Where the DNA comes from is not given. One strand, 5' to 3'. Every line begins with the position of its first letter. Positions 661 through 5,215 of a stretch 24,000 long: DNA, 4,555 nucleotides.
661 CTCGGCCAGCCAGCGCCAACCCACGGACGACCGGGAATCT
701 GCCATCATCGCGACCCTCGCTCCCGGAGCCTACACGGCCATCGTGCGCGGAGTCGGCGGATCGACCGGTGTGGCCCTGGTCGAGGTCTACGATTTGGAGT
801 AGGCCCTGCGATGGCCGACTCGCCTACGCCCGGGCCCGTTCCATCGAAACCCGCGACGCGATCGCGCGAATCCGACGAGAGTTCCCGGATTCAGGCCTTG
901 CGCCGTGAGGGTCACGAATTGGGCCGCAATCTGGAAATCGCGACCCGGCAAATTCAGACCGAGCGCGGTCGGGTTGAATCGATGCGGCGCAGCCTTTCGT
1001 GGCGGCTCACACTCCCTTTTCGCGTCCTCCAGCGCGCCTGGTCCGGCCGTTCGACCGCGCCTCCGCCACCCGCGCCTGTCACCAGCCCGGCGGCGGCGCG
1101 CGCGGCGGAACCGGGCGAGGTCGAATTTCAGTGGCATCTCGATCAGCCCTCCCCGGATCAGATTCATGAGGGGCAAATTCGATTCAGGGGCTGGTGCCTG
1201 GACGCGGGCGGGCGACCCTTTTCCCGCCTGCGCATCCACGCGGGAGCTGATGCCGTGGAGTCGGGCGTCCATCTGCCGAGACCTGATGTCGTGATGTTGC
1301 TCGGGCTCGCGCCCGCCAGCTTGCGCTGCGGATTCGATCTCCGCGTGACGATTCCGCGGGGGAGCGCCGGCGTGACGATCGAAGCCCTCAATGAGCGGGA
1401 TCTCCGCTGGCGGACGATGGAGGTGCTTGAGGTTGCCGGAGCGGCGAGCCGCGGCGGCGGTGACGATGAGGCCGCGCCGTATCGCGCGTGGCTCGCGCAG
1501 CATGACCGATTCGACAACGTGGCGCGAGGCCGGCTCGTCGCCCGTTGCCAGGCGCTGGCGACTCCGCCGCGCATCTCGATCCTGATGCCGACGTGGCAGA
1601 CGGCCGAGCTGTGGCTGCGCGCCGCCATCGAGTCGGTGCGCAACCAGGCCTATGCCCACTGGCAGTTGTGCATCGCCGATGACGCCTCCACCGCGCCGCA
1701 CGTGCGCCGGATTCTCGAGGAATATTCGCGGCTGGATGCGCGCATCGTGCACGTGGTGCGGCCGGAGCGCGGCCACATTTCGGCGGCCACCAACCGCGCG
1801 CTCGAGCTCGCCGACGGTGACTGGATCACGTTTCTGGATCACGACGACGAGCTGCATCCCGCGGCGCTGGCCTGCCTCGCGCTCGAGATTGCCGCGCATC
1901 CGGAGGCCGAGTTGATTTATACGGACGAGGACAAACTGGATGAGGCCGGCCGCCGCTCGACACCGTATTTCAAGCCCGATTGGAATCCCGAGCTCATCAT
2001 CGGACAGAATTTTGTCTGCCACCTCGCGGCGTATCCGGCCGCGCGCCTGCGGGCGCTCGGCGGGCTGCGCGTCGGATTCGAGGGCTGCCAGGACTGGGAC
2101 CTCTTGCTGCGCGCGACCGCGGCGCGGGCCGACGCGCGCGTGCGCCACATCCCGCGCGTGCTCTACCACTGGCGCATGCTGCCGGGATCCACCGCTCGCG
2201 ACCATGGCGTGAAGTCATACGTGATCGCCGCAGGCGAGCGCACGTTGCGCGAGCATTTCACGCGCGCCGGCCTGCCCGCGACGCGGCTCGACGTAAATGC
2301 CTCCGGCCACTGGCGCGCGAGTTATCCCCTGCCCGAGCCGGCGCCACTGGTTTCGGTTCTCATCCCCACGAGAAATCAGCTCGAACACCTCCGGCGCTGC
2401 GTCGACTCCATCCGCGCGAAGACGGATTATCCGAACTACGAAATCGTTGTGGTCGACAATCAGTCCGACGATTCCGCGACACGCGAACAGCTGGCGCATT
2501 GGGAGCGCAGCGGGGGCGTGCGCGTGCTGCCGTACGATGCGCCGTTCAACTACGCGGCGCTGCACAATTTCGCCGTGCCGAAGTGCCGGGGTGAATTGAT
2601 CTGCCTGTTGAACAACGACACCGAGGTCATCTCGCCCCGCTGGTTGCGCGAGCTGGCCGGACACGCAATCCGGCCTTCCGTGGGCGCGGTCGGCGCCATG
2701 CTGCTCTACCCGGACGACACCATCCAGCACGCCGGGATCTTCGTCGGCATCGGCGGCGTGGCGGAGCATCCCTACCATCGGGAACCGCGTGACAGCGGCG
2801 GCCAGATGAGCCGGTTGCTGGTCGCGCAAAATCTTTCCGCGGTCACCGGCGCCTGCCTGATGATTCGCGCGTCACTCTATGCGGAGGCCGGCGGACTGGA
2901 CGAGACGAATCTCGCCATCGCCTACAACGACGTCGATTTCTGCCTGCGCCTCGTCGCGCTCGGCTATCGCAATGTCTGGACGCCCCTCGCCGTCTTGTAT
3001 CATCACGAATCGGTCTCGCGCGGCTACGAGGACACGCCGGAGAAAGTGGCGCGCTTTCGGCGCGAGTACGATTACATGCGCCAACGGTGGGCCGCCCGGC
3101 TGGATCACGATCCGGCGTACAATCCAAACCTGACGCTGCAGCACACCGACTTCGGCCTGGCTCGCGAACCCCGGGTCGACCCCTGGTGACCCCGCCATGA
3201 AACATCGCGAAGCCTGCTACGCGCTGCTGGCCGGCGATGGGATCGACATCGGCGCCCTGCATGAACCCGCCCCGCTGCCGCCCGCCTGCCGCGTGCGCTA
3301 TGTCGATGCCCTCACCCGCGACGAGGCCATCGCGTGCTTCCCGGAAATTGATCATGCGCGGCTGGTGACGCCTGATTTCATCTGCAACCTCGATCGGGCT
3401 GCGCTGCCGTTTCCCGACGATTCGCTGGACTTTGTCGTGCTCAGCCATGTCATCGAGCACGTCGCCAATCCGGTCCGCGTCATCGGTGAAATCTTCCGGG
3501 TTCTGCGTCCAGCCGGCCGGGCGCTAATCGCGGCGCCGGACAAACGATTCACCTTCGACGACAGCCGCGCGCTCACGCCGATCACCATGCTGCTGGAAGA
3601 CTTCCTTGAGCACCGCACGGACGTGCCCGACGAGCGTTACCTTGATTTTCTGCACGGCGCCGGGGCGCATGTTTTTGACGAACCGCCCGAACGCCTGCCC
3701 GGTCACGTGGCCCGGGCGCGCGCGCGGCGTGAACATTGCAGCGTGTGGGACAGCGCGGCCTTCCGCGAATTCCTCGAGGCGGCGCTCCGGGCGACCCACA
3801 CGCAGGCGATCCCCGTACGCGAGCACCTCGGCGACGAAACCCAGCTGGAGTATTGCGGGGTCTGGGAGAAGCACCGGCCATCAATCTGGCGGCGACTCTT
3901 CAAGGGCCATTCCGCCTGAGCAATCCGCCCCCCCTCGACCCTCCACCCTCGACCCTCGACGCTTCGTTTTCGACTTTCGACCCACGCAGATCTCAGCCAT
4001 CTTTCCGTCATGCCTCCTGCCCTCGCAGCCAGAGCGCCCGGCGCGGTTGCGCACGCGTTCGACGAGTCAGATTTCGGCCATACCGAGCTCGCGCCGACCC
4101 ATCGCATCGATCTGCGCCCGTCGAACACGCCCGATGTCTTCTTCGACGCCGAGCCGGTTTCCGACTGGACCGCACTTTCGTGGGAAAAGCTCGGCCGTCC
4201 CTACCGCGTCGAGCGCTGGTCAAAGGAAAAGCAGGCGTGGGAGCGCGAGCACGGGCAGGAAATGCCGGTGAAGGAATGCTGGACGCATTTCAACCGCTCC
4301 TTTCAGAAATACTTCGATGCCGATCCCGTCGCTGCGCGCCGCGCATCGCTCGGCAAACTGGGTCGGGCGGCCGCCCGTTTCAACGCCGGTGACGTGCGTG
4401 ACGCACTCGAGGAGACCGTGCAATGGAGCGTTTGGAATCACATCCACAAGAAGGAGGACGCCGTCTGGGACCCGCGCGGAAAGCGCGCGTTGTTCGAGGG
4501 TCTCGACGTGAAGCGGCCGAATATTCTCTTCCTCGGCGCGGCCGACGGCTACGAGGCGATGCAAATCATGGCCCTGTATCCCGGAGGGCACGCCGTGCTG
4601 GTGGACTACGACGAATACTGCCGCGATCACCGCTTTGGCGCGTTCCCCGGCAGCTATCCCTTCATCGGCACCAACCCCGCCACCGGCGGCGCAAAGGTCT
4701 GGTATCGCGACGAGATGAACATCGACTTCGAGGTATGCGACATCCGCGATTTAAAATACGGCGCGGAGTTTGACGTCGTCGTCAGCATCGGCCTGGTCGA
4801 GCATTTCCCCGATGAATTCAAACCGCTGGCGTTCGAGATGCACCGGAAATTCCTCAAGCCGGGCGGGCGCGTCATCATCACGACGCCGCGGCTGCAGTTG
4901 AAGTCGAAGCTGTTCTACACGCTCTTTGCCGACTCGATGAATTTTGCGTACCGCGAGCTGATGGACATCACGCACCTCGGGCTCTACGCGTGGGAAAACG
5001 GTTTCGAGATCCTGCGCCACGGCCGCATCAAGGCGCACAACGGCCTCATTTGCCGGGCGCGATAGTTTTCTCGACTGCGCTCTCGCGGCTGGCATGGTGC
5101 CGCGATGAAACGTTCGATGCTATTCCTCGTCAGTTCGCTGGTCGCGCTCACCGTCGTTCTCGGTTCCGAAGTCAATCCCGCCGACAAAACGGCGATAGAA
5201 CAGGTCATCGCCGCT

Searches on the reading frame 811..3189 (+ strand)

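Call 3: search_protein_families(library=pfam, proteins=[window:811-3189:+])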
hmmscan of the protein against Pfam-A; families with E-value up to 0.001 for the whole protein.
window:811-3189:+ (792 aa): 4 families
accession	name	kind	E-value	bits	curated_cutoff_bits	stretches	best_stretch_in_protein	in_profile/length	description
PF00535.33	Glycos_transf_2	-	1.1e-42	146.3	23.3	2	256-365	1-108/168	Glycosyl transferase family 2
PF13641.12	Glyco_tranf_2_3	-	8.4e-24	85.3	27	2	512-732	2-212/230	Glycosyltransferase like family 2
PF10111.15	Glyco_tranf_2_2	-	1.4e-10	41.6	27.3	0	515-604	1-92/276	Glycosyltransferase like family 2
PF13632.12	Glyco_trans_2_3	-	2.3e-07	31.3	27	1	660-760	53-139/198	Glycosyl transferase family group 2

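Call 4: search_protein_families(library=ncbifam, proteins=[window:811-3189:+])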
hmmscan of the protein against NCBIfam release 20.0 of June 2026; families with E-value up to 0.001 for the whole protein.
window:811-3189:+ (792 aa): 20 families
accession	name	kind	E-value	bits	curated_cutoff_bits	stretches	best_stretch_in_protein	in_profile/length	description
TIGR03965.1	mycofact_glyco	equivalog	3.8e-30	105.2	280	2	507-732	70-281/467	mycofactocin biosynthesis glycosyltransferase MftF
NF047683.1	TeichurnBiosyTuaG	equivalog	1.3e-27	97.1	400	2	252-354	5-105/252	teichuronic acid biosynthesis protein TuaG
NF038299.1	EPS_HpsN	equivalog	1.3e-22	80.2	425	2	512-749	1-238/317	hormogonium polysaccharide biosynthesis glycosyltransferase HpsN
TIGR04017.1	WcaA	equivalog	4.5e-22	79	495.75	2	252-371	4-121/279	colanic acid biosynthesis glycosyltransferase WcaA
NF007453.0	PRK10018.1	equivalog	4.6e-22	79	382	2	253-358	6-109/280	colanic acid biosynthesis glycosyltransferase WcaA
NF041875.1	EPS_EpsD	equivalog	2.4e-21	76.5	370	2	514-735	1-210/325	exopolysaccharide biosynthesis glycosyltransferase EpsD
NF053739.1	GlytfEpsEBac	equivalog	3.7e-21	75.3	450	2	253-436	1-186/265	glycosyltransferase EpsE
NF050050.1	ProtGlycPglI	equivalog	3.4e-20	72.6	500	2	253-357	2-105/306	GalNAc(5)-diNAcBac-PP-undecaprenol beta-1,3-glucosyltransferase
NF007482.0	PRK10073.1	equivalog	4.7e-17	62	423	1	253-371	6-120/334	glycosyltransferase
TIGR03937.1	PgaC_IcaA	equivalog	5.9e-13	48.5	422.3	2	510-604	43-136/407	poly-beta-1,6-N-acetyl-D-glucosamine synthase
NF038302.1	EPS_HpsE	equivalog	6.9e-12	45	300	2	515-630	4-123/307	hormogonium polysaccharide biosynthesis glycosyltransferase HpsE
TIGR04283.1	glyco_like_mftF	equivalog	3.9e-11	42.9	182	1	514-616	1-94/221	TIGR04283 family arsenosugar biosynthesis glycosyltransferase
TIGR04242.1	nodulat_NodC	equivalog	5.6e-10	38.7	550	1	248-360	43-156/395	chitooligosaccharide synthase NodC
NF041394.1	GtaseAglG_Halo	equivalog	8.9e-10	38.3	440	1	269-347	18-94/304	glucosyl-dolichyl phosphate glucuronosyltransferase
TIGR03111.1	glyc2_xrt_Gpos1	hypoth_equivalog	1.9e-09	36.8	363.95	1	244-364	40-160/439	TIGR03111 family XrtG-associated glycosyltransferase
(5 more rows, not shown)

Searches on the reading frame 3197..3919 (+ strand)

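Call 3: search_protein_families(library=pfam, proteins=[window:3197-3919:+])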
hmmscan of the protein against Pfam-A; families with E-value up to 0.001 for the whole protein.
window:3197-3919:+ (240 aa): 7 families
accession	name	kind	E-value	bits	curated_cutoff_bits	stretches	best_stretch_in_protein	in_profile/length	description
PF08241.18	Methyltransf_11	-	5.2e-12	46.7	21.2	1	65-111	49-95/95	Methyltransferase domain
PF13489.12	Methyltransf_23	-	8.7e-10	39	27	1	67-196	72-157/164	Methyltransferase domain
PF13847.12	Methyltransf_31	-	1.4e-06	28.5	27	1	68-115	64-113/145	Methyltransferase domain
PF13649.12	Methyltransf_25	-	5.6e-06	27.4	27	1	65-107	53-97/97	Methyltransferase domain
PF01209.24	Ubie_methyltran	-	0.00012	21.9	20.1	1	67-111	107-151/233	ubiE/COQ5 methyltransferase family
PF08242.18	Methyltransf_12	-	0.00014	23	30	1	71-108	62-97/98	Methyltransferase domain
PF07021.18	MetW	-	0.00073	19.7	21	0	65-115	64-111/193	Methionine biosynthesis protein MetW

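Call 4: search_protein_families(library=ncbifam, proteins=[window:3197-3919:+])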
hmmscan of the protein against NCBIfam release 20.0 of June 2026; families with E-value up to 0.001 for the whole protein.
window:3197-3919:+ (240 aa): 18 families
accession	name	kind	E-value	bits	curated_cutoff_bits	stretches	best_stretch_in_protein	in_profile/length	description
NF041537.1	ArsM_AhpD_UU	exception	1.1e-06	27.7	510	1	66-112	135-181/345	arsenite methyltransferase/AhpD domain selenoprotein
NF008823.0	PRK11873.1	subfamily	9.6e-06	25.3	263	1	69-112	139-182/272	arsenite methyltransferase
NF047649.1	MTase_UXPK_star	exception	1.7e-05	24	460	1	67-112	137-182/283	methyltransferase/UXPK-star double selenoprotein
NF045667.1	MTase_DVU1556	equivalog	2.3e-05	23.9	155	1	63-111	71-119/213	DVU_1556 family methyltransferase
NF001241.0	PRK00216.1-2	equivalog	2.8e-05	23.9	327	1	66-112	102-148/231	demethylmenaquinone methyltransferase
NF041536.1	ArsM_DUF2284_UU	exception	3e-05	22.6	575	1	67-112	136-181/459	arsenite methyltransferase/DUF2284 domain selenoprotein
NF001240.0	PRK00216.1-1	equivalog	3.4e-05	23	378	1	65-112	122-169/251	bifunctional demethylmenaquinone methyltransferase/2-methoxy-6-polyprenyl-1,4-benzoquinol methylase UbiE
NF045823.1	PthPhpthDimycoMt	equivalog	0.00012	21.4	300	1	60-112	116-167/256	phthiotriol/phenolphthiotriol dimycocerosates methyltransferase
NF041255.1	mycofact_MftM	equivalog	0.00014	21.3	200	1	65-114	193-242/289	mycofactocin oligosaccharide methyltransferase MftM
TIGR01934.1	MenG_MenH_UbiE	subfamily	0.00015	21.1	158.35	1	66-112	96-142/223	ubiquinone/menaquinone biosynthesis methyltransferase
NF045825.1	FAmtase_mtf2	equivalog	0.00023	20.5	400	1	66-118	113-165/248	fatty-acid O-methyltransferase Mtf2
NF052510.1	methyltran_MpqE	exception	0.0003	20.3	335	1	67-110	107-150/234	methyl-plastoquinone biosynthesis methyltransferase MpqE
TIGR02081.1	metW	equivalog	0.00032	20.3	189.5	1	64-114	63-110/194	methionine biosynthesis protein MetW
TIGR02752.1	MenG_heptapren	equivalog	0.00034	20.2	419.85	1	68-109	106-147/231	demethylmenaquinone methyltransferase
NF001242.0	PRK00216.1-3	equivalog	0.00036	20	351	1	67-111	131-175/258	bifunctional demethylmenaquinone methyltransferase/2-methoxy-6-polyprenyl-1,4-benzoquinol methylase UbiE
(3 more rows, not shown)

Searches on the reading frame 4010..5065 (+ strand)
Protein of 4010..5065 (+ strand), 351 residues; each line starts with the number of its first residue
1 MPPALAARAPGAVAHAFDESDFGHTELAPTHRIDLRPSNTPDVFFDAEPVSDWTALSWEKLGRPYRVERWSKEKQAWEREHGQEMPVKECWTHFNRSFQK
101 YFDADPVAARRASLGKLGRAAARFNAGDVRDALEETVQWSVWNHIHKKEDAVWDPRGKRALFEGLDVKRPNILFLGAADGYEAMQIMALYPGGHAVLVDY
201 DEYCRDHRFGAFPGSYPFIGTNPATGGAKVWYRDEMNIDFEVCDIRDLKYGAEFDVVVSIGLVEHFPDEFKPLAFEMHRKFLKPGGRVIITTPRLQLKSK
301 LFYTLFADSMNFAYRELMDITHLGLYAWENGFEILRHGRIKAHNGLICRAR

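Call 3: search_protein_families(library=pfam, proteins=[window:4010-5065:+])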
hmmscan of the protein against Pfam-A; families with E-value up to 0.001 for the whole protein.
window:4010-5065:+ (351 aa): 6 families
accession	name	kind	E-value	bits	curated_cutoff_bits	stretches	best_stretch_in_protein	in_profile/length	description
PF13489.12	Methyltransf_23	-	5.5e-09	36.4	27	1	165-335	19-162/164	Methyltransferase domain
PF13847.12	Methyltransf_31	-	7.6e-09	35.8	27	1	237-302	55-119/145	Methyltransferase domain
PF13649.12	Methyltransf_25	-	4e-07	31.1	27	1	234-286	44-97/97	Methyltransferase domain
PF08241.18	Methyltransf_11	-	9.6e-06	26.6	21.2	1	233-290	39-95/95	Methyltransferase domain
PF08242.18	Methyltransf_12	-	5e-05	24.4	30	0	235-288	48-98/98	Methyltransferase domain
PF02353.26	CMAS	-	5.2e-05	23.1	27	1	239-343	115-221/273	Mycolic acid cyclopropane synthetase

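Call 4: search_protein_families(library=ncbifam, proteins=[window:4010-5065:+])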
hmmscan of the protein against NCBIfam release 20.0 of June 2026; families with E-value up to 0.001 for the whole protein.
window:4010-5065:+ (351 aa): 3 families
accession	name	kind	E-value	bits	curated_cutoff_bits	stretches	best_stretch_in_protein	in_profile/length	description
TIGR01983.1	UbiG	equivalog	2.2e-05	23.9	102.95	1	234-307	94-168/228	bifunctional 2-polyprenyl-6-hydroxyphenol methylase/3-demethylubiquinol 3-O-methyltransferase UbiG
NF040703.1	cyclopro_CfaB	exception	9e-05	21.4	650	1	237-289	210-262/393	C17 cyclopropane fatty acid synthase CfaB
NF008686.0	PRK11705.1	equivalog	0.0002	20.5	400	1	234-292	211-267/383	cyclopropane fatty acyl phospholipid synthase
